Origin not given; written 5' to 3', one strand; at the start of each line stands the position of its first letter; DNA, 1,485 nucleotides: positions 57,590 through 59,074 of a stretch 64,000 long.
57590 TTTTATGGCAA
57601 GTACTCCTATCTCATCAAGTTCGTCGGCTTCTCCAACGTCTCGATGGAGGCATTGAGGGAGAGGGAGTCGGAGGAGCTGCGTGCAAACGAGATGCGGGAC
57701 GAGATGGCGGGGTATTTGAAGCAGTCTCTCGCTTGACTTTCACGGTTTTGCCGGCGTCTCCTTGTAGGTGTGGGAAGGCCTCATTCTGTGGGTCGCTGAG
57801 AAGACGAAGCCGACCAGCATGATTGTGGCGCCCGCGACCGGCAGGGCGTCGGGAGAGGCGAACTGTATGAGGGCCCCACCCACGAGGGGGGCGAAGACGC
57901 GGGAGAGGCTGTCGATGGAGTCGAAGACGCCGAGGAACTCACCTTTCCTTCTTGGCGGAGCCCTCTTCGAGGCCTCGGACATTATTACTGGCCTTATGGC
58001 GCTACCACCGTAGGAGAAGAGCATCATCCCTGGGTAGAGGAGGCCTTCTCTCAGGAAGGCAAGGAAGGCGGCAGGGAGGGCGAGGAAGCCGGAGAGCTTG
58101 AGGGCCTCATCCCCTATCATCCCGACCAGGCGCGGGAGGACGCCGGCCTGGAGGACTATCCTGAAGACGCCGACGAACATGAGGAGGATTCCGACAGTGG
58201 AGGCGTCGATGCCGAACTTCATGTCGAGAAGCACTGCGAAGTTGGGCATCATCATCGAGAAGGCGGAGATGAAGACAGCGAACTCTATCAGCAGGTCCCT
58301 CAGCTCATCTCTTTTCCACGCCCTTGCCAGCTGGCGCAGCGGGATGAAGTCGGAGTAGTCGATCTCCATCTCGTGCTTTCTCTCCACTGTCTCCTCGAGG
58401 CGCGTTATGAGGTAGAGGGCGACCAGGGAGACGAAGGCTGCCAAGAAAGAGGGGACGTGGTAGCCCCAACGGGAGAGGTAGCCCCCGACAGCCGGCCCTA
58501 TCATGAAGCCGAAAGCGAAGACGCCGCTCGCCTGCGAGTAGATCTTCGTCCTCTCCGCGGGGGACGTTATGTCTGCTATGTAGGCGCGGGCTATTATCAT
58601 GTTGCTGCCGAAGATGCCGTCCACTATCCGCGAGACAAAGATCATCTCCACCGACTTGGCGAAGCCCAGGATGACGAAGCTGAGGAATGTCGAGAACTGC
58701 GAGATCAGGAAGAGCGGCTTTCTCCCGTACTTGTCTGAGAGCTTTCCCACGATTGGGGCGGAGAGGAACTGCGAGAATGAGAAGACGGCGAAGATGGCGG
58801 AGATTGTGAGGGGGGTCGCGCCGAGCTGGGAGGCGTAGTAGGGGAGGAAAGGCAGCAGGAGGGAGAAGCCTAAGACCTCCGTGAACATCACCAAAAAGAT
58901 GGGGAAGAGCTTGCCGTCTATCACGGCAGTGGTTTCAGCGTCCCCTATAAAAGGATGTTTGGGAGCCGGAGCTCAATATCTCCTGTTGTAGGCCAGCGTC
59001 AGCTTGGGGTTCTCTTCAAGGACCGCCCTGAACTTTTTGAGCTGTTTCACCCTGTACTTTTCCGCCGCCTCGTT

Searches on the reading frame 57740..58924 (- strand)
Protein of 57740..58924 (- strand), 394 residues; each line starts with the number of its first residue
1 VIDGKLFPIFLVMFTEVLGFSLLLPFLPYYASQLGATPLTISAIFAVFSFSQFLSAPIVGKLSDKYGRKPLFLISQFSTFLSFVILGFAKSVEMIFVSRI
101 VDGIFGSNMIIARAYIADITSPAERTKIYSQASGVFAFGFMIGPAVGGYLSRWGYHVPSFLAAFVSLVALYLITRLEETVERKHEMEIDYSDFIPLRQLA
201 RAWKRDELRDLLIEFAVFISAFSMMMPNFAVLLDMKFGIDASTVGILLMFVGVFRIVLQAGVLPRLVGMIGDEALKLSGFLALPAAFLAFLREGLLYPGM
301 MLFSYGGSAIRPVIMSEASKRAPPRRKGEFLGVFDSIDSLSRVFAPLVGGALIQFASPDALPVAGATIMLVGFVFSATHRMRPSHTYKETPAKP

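Call 70: search_protein_families(library=pfam, proteins=[window:57740-58924:-], max_evalue=0.001)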
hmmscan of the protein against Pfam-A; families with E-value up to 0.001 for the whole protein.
window:57740-58924:- (394 aa): 4 families
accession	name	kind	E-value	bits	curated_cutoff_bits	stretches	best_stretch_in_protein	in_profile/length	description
PF07690.21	MFS_1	-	1e-47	163.2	33.4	2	9-291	1-286/347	Major Facilitator Superfamily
PF00083.30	Sugar_tr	-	4e-17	62.7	22.3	1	37-179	44-194/452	Sugar (and other) transporter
PF12832.13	MFS_1_like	-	4.7e-08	32.9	25.2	1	20-357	15-366/373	MFS_1 like family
PF13347.12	MFS_2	-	1.6e-06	27.4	27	1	8-151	228-377/427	MFS/sugar transport protein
